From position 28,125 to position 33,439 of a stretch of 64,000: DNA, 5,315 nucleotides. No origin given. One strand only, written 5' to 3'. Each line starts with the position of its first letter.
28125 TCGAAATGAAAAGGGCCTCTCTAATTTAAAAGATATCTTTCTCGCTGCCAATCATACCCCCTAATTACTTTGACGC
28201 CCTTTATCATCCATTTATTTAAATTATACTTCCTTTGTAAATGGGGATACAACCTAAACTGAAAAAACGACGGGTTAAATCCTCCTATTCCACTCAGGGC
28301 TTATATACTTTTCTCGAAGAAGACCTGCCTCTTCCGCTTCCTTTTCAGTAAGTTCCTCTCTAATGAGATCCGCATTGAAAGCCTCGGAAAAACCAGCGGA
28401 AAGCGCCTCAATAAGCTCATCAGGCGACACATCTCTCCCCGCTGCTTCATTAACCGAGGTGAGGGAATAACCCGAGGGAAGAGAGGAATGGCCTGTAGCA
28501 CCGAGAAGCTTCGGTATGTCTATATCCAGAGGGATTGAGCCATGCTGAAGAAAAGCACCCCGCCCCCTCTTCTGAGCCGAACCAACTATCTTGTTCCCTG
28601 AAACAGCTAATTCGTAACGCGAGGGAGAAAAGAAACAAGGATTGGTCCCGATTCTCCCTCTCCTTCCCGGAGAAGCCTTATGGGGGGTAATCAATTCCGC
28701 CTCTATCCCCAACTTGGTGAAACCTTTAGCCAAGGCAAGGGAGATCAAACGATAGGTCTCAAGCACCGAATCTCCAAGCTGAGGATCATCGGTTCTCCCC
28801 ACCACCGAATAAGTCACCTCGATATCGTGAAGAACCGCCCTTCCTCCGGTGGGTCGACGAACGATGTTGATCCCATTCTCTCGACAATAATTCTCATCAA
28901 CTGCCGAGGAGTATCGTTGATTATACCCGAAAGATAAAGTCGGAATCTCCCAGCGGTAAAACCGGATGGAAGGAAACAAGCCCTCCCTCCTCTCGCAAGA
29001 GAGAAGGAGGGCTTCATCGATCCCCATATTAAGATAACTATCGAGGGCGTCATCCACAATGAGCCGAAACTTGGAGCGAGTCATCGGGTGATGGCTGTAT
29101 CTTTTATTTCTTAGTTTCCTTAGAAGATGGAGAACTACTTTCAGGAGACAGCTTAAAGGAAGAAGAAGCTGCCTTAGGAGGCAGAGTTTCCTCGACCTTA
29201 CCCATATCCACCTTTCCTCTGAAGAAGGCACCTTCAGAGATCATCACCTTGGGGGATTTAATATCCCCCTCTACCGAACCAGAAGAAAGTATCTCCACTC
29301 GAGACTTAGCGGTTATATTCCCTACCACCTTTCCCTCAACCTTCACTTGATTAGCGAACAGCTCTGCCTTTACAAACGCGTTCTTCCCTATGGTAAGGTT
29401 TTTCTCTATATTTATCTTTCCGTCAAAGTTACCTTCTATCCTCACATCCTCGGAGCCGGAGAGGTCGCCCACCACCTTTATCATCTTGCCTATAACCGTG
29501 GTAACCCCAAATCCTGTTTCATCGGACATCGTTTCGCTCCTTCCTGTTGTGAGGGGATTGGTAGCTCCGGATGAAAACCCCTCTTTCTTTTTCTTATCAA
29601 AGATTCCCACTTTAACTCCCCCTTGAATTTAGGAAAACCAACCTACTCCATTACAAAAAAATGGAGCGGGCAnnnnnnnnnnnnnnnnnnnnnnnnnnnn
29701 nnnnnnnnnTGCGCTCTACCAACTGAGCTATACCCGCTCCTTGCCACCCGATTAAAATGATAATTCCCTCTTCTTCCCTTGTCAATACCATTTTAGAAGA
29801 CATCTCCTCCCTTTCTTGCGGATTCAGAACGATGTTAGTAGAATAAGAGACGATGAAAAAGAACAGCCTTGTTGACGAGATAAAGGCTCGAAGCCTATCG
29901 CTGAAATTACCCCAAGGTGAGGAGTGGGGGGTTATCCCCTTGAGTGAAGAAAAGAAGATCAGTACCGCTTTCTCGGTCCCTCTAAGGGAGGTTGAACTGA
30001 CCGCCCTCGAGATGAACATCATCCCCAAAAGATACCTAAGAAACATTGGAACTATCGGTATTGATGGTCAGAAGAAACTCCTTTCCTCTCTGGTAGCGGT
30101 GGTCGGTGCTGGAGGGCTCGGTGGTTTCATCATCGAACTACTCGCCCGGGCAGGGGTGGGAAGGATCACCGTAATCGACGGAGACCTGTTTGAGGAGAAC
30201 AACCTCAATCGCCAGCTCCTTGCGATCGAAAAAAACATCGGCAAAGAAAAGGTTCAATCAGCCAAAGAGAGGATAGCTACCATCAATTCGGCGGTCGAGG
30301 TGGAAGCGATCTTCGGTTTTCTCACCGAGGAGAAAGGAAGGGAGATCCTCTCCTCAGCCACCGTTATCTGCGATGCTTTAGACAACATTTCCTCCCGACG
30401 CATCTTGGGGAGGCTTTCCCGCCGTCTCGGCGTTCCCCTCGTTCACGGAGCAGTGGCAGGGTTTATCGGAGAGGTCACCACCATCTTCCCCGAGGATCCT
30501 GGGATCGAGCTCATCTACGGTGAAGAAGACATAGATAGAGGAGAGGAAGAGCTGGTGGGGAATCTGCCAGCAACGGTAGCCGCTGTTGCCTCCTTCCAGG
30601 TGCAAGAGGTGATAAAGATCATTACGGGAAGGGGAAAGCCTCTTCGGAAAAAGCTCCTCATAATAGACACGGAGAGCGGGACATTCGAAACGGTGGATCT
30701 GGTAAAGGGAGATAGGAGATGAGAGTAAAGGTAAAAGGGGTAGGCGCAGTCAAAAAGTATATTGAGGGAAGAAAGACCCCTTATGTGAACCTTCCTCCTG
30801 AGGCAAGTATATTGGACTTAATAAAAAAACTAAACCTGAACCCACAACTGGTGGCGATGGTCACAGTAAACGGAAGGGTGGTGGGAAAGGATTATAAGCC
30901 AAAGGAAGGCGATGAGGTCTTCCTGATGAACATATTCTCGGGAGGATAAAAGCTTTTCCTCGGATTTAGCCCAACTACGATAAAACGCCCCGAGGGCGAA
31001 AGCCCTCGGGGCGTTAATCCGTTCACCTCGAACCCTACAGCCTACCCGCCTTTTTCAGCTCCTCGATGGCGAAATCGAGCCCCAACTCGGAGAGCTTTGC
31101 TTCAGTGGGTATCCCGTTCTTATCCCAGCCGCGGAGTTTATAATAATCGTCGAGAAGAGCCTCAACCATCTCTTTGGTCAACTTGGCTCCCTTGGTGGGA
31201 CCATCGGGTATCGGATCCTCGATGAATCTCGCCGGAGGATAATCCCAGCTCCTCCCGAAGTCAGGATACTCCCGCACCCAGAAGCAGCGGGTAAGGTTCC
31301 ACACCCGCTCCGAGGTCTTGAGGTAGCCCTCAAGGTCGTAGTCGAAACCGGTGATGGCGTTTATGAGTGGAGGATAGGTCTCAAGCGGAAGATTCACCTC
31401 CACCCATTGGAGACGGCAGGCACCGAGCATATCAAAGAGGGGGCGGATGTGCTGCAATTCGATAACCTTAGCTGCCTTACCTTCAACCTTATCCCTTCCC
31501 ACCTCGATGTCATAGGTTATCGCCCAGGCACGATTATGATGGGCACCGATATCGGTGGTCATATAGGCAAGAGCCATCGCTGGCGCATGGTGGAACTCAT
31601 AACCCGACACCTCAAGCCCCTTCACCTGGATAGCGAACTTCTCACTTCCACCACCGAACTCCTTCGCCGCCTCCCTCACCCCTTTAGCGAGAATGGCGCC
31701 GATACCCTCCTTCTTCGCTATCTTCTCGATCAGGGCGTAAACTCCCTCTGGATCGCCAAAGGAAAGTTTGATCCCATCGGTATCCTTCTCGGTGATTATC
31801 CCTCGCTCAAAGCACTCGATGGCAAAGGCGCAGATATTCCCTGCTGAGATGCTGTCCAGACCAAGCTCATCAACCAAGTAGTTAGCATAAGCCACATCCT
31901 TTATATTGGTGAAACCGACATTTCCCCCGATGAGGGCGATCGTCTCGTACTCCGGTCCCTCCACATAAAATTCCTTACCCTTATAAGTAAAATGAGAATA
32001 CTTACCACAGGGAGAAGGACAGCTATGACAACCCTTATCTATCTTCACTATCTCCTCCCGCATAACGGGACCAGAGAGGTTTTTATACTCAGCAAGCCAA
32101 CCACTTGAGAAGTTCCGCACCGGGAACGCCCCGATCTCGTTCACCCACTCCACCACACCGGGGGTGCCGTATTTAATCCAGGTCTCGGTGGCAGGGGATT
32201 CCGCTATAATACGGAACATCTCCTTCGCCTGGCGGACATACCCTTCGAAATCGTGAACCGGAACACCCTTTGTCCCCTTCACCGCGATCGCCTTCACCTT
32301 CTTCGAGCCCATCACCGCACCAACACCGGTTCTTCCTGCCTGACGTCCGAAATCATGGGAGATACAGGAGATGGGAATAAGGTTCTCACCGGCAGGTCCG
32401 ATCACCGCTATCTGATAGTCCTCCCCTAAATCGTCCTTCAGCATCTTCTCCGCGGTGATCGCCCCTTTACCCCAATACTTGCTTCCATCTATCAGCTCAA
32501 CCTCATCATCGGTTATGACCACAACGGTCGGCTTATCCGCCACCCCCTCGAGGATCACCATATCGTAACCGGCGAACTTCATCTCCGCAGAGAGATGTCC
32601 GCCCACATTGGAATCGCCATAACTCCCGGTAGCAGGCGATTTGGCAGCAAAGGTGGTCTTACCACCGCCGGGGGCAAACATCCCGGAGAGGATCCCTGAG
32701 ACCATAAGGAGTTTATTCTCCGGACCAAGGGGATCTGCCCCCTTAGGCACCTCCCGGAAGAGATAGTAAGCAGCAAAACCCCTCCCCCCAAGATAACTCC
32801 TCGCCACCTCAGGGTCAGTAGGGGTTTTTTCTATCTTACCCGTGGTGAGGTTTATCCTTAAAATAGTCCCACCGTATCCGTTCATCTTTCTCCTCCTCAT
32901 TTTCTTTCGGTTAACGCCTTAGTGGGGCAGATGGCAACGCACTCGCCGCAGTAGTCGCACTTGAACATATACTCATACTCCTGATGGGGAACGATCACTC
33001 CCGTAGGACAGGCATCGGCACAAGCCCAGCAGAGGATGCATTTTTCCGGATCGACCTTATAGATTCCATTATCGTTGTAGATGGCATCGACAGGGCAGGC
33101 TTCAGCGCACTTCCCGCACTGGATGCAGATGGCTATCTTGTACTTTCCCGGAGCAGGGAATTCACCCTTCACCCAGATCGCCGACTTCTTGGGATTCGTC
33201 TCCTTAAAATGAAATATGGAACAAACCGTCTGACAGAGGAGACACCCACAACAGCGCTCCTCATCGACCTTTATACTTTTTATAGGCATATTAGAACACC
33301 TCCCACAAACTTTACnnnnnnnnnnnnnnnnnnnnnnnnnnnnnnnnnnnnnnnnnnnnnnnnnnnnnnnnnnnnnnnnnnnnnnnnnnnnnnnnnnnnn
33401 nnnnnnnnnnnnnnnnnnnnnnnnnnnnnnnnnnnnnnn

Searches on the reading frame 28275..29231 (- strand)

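Call 62: search_protein_families(library=pfam, proteins=[window:28275-29231:-], max_evalue=0.00001)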
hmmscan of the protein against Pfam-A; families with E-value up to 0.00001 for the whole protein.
window:28275-29231:- (318 aa): 2 families
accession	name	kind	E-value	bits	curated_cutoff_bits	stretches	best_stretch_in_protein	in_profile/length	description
PF21948.1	LplA-B_cat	-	8.2e-31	107.9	27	1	65-281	2-199/200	Lipoyl protein ligase A/B catalytic domain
PF03099.24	BPL_LplA_LipB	-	2.5e-16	60.3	21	1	115-238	20-133/133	Biotin/lipoate A/B protein ligase family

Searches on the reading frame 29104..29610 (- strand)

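Call 79: search_protein_families(library=pfam, proteins=[window:29104-29610:-], max_evalue=0.0001)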
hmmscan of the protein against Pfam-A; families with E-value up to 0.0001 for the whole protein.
window:29104-29610:- (168 aa): 1 family
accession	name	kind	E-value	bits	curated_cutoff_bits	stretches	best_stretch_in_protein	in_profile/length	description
PF04519.19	Bactofilin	-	2.8e-26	92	27.9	1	38-134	1-97/98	Polymer-forming cytoskeletal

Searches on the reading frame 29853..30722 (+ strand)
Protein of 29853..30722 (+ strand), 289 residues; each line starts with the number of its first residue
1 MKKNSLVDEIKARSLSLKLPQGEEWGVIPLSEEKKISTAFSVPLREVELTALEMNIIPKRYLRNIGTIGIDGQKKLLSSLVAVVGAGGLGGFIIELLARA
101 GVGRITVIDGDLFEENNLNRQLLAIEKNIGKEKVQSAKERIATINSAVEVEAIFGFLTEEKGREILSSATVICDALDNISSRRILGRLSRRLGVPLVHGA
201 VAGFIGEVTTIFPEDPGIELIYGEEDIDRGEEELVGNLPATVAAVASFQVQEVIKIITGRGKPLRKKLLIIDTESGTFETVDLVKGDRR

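Call 62: search_protein_families(library=pfam, proteins=[window:29853-30722:+], max_evalue=0.00001)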
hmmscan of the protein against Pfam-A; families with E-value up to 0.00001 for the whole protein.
window:29853-30722:+ (289 aa): 1 family
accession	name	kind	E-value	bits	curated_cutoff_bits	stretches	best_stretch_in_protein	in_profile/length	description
PF00899.27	ThiF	-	2.9e-57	194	28.1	1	61-283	1-229/238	ThiF family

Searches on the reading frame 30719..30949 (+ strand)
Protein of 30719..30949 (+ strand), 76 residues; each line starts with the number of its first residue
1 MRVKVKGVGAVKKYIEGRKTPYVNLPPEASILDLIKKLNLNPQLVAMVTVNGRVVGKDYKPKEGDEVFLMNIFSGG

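Call 79: search_protein_families(library=pfam, proteins=[window:30719-30949:+], max_evalue=0.0001)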
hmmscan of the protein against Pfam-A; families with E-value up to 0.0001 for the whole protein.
window:30719-30949:+ (76 aa): 2 families
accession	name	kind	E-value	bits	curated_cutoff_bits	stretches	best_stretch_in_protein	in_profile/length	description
PF02597.26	ThiS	-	9.6e-07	29.7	22.5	1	24-76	17-76/76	ThiS family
PF21965.2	SAMP2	-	6.1e-05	23.8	27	0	14-68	6-58/63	Small archaeal modifier protein 2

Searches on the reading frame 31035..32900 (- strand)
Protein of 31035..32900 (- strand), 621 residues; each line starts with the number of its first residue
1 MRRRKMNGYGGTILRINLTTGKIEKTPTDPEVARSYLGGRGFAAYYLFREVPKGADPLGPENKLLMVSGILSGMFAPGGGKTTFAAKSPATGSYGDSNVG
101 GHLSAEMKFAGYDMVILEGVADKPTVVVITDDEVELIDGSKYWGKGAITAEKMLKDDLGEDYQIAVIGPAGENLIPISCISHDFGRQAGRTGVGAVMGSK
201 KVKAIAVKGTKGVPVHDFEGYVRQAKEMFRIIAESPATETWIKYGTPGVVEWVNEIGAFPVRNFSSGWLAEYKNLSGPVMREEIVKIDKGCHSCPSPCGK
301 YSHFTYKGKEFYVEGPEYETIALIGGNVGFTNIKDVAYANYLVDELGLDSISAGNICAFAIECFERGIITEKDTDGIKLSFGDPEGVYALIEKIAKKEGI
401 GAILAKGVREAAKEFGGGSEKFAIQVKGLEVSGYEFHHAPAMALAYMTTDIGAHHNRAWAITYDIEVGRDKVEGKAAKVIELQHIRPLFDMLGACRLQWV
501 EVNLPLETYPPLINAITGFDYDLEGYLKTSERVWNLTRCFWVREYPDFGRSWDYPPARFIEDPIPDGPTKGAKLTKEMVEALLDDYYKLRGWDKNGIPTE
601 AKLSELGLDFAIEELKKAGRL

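Call 67: search_protein_families(library=pfam, proteins=[window:31035-32900:-], max_evalue=0.00001)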
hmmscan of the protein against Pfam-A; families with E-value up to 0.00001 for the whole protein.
window:31035-32900:- (621 aa): 2 families
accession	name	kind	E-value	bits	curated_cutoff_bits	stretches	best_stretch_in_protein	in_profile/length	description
PF01314.23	AFOR_C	-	3.2e-130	435.2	27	1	225-608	3-385/385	Aldehyde ferredoxin oxidoreductase, domains 2 & 3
PF02730.20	AFOR_N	-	3.8e-75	252.5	29.8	1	11-210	1-199/199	Aldehyde ferredoxin oxidoreductase, N-terminal domain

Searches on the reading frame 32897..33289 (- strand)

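Call 67: search_protein_families(library=pfam, proteins=[window:32897-33289:-], max_evalue=0.00001)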
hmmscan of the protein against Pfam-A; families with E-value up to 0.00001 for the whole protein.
window:32897-33289:- (130 aa): 12 families
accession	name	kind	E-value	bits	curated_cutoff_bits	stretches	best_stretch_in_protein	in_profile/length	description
PF00037.32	Fer4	-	3.3e-24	84.1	21.1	3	77-99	1-23/24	4Fe-4S binding domain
PF13187.11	Fer4_9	-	3.3e-18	65.9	27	2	83-125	1-51/52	4Fe-4S dicluster domain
PF12838.12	Fer4_7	-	1.4e-16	61.1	27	2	55-98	2-52/52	4Fe-4S dicluster domain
PF13237.11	Fer4_10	-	2.4e-15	56.6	25.5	2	53-95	7-53/53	4Fe-4S dicluster domain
PF12837.12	Fer4_6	-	3.6e-15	55.5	25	0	78-99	3-24/24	4Fe-4S binding domain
PF13484.11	Fer4_16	-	1.5e-13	51.8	30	0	55-85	2-30/66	4Fe-4S double cluster binding domain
PF14697.11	Fer4_21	-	9.2e-13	48.6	35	1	54-98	7-56/59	4Fe-4S dicluster domain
PF12797.12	Fer4_2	-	1.2e-10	41.1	24.5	0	78-96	4-22/22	4Fe-4S binding domain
PF12800.12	Fer4_4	-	4.9e-10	39.3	24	0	54-67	3-16/17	4Fe-4S binding domain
PF13183.11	Fer4_8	-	2.4e-09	38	27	0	11-68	3-67/68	4Fe-4S dicluster domain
PF13534.11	Fer4_17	-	3.8e-09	37.4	22.2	1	12-68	1-59/61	4Fe-4S dicluster domain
PF25160.1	LdpA_Fe-S-bd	-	1.3e-07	31.7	27.6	0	60-100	7-44/49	LdpA Fe-S cluster-binding domain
